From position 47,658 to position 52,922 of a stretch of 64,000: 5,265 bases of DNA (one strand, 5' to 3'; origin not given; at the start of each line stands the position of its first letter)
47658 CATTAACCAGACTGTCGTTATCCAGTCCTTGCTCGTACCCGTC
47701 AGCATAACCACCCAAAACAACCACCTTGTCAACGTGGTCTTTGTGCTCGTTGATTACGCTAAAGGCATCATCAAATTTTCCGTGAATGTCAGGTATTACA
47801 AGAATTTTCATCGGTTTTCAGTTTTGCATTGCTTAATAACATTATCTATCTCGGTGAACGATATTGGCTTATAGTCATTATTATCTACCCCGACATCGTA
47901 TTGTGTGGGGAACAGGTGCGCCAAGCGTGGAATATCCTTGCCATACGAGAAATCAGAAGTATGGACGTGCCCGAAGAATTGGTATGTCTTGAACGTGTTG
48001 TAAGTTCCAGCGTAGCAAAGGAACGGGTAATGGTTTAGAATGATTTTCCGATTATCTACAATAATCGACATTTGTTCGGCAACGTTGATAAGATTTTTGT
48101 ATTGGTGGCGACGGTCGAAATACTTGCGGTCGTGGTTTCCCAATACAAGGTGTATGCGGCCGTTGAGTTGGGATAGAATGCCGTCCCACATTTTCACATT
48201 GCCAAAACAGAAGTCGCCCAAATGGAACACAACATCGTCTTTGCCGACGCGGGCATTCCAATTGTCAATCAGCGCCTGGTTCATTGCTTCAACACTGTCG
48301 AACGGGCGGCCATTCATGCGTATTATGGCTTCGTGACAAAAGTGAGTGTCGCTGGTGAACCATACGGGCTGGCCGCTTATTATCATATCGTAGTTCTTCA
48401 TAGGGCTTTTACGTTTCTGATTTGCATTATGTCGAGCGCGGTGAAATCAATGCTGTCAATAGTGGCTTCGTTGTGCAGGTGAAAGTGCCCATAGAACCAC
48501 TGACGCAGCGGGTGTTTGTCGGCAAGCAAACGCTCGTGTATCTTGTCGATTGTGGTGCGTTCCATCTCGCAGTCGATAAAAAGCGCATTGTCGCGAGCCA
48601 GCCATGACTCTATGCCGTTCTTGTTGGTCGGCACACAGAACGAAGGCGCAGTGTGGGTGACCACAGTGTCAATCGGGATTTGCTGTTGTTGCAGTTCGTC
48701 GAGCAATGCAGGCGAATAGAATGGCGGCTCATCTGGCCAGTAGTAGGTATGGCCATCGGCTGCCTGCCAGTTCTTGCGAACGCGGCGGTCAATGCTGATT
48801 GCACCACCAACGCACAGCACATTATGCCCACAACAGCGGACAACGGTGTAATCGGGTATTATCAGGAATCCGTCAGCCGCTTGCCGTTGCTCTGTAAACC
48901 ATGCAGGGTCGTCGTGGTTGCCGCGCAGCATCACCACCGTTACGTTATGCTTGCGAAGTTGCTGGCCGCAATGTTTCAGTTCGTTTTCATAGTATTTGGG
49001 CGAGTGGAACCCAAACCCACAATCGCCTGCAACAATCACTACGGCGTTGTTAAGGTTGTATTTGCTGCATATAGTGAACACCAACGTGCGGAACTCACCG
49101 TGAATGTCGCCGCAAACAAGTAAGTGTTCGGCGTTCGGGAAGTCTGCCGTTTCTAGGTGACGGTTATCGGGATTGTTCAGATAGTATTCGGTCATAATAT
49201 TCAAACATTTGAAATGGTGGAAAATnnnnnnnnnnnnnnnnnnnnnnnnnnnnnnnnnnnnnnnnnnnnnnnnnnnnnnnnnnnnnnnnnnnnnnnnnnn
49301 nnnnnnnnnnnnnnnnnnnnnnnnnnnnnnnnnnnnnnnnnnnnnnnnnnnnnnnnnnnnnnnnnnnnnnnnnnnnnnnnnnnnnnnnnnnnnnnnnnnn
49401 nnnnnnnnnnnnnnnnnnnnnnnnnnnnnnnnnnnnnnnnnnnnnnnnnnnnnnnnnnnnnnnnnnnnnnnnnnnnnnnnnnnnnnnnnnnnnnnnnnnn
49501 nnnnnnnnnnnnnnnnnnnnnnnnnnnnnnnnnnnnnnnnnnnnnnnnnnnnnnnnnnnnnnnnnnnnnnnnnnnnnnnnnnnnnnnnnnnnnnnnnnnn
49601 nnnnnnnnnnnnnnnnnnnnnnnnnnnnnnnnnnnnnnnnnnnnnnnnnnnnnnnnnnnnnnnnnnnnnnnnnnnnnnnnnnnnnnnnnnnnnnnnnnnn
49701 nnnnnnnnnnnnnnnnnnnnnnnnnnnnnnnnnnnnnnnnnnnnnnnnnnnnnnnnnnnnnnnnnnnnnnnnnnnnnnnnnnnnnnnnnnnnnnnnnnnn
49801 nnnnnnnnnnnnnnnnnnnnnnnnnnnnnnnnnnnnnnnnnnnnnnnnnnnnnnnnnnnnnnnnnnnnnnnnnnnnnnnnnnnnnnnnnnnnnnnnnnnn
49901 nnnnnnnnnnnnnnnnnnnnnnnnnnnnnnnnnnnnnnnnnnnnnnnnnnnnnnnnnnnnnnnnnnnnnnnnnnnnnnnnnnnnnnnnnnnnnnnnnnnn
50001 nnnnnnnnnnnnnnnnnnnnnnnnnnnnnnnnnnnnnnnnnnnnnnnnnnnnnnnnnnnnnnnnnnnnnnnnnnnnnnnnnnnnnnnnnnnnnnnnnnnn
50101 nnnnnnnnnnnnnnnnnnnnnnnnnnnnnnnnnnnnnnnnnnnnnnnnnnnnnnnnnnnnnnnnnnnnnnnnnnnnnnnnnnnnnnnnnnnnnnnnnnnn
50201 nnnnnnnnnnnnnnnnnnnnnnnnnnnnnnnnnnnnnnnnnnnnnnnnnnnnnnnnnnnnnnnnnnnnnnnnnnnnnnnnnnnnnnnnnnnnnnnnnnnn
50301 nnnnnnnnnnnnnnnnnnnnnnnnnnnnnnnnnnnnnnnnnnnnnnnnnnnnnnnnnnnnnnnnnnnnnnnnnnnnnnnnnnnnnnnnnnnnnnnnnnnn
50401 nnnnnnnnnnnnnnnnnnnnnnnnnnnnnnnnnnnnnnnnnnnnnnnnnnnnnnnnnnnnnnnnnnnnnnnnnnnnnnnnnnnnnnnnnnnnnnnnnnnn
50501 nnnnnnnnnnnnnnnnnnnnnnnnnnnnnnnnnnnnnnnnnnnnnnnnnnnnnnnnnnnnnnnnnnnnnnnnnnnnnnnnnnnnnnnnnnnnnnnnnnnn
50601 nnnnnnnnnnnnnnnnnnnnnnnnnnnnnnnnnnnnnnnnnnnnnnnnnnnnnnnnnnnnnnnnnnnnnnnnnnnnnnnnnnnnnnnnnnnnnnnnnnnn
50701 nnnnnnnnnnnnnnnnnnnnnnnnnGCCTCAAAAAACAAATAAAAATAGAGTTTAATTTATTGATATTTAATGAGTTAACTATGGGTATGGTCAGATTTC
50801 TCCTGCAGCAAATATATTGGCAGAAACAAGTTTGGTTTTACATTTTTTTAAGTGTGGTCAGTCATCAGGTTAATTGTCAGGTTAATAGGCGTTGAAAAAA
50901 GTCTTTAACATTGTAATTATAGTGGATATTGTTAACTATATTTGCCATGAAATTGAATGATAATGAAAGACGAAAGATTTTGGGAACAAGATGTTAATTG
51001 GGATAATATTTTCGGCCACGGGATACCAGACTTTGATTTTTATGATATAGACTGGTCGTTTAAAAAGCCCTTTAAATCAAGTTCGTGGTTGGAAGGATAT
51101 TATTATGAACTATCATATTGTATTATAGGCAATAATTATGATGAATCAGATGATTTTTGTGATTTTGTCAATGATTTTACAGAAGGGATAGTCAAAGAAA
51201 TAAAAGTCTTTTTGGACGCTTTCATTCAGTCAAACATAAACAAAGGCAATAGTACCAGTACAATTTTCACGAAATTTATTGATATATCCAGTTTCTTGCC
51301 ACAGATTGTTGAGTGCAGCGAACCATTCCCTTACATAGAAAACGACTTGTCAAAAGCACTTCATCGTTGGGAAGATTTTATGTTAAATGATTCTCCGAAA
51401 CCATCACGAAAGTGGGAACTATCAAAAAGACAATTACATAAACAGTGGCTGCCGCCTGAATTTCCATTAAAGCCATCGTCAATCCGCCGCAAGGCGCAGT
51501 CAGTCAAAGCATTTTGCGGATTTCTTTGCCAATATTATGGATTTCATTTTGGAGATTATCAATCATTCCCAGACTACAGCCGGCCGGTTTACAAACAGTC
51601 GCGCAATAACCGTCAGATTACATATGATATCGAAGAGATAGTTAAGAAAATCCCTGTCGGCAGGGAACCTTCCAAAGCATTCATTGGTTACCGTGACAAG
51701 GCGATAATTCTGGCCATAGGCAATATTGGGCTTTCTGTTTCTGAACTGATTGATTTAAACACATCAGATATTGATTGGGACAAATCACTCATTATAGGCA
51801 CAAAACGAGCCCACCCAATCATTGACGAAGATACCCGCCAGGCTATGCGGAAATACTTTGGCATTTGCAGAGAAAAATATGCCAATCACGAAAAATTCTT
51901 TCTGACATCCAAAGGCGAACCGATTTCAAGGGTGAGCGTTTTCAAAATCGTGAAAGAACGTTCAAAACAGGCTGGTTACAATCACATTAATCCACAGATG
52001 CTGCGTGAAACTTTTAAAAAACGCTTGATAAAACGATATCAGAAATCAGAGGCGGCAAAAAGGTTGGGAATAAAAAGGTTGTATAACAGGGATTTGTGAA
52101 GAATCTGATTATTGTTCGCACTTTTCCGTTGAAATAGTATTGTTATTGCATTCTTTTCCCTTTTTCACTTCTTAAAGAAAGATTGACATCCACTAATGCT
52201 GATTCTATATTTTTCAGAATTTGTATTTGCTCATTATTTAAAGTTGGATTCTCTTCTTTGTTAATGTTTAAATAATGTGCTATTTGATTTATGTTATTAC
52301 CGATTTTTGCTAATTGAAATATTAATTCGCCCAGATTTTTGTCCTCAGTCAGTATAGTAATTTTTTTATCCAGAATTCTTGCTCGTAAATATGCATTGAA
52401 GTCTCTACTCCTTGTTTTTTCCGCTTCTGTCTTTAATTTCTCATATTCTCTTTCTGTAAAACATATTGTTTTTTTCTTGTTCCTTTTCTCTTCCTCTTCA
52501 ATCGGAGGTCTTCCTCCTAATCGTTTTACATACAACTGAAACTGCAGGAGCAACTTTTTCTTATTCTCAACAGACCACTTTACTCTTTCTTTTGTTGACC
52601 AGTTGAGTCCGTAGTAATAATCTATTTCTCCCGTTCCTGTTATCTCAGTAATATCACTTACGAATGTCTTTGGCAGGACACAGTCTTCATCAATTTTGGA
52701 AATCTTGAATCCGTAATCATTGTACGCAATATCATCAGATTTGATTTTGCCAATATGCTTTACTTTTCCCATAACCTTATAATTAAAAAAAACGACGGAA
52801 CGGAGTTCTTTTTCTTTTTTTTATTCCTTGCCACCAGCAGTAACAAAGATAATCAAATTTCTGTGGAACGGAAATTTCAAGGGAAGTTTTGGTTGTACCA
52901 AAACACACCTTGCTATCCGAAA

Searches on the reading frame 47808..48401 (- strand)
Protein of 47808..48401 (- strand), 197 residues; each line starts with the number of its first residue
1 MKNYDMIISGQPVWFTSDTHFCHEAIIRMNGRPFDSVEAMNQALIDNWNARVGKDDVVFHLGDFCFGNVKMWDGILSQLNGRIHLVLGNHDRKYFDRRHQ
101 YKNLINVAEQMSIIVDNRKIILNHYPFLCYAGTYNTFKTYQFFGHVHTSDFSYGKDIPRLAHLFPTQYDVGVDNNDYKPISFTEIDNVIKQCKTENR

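Call 18: search_protein_families(library=pfam, proteins=[window:47808-48401:-], max_evalue=0.001)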
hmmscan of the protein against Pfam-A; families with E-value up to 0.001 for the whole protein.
window:47808-48401:- (197 aa): 2 families
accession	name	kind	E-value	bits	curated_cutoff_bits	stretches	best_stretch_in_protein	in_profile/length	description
PF12850.12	Metallophos_2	-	9.1e-08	32.7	27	1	16-151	6-121/154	Calcineurin-like phosphoesterase superfamily domain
PF00149.33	Metallophos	-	5e-07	30.8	21.5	1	12-138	2-109/191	Calcineurin-like phosphoesterase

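Call 43: search_protein_families(library=padloc, proteins=[window:47808-48401:-], max_evalue=0.001)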
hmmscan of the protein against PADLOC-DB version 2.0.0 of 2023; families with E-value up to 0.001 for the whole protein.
window:47808-48401:- (197 aa): 0 families

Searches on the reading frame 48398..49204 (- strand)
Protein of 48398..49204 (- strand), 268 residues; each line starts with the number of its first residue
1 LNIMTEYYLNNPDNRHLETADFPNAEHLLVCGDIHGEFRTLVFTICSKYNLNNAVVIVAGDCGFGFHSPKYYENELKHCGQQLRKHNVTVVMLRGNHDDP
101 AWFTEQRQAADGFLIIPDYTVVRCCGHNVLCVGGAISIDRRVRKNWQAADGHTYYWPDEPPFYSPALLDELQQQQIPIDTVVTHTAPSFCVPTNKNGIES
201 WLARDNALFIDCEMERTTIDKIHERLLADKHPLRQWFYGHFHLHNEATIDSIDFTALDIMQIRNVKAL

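Call 18: search_protein_families(library=pfam, proteins=[window:48398-49204:-], max_evalue=0.001)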
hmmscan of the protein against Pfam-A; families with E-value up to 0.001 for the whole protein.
window:48398-49204:- (268 aa): 1 family
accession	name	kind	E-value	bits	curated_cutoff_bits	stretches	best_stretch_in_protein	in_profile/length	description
PF00149.33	Metallophos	-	4e-12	47.4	21.5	1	28-242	3-189/191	Calcineurin-like phosphoesterase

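Call 43: search_protein_families(library=padloc, proteins=[window:48398-49204:-], max_evalue=0.001)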
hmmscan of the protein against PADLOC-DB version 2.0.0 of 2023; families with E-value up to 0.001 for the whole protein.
window:48398-49204:- (268 aa): 0 families

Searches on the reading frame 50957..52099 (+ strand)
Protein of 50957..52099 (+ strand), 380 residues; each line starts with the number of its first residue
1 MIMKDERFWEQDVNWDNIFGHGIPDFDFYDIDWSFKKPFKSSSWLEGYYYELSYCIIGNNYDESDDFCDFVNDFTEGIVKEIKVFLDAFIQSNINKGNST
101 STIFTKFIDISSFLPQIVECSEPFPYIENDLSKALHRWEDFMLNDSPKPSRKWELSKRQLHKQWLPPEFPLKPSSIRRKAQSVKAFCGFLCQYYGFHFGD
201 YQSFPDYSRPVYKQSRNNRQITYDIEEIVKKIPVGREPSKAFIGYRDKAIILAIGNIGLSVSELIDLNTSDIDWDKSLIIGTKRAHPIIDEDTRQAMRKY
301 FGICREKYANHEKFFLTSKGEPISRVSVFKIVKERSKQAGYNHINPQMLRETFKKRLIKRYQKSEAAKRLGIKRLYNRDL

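Call 18: search_protein_families(library=pfam, proteins=[window:50957-52099:+], max_evalue=0.001)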
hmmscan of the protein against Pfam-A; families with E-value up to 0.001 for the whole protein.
window:50957-52099:+ (380 aa): 1 family
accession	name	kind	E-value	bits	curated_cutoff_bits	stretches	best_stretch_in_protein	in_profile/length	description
PF00589.27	Phage_integrase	-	8.7e-13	48.8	27.1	1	243-360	20-143/172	Phage integrase family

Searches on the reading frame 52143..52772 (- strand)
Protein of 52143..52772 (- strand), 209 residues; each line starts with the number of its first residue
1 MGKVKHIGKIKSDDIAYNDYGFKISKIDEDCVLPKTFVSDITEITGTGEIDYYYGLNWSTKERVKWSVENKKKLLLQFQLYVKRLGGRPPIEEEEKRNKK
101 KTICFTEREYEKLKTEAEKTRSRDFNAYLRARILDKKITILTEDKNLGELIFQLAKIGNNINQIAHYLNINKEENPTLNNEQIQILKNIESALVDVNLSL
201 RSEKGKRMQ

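Call 18: search_protein_families(library=pfam, proteins=[window:52143-52772:-], max_evalue=0.001)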
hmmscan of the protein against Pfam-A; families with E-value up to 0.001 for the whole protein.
window:52143-52772:- (209 aa): 3 families
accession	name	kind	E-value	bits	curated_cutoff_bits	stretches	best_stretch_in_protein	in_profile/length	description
PF21983.2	NikA-like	-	8.8e-13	48.6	27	1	95-166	1-70/72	Mobilization protein NikA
PF05713.17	MobC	-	2.4e-08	34.7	23.2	1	151-191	1-40/45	Bacterial mobilisation protein (MobC)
PF19514.5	MobC_2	-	3.9e-08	33.5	27.5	1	86-175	11-105/140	MobC-like protein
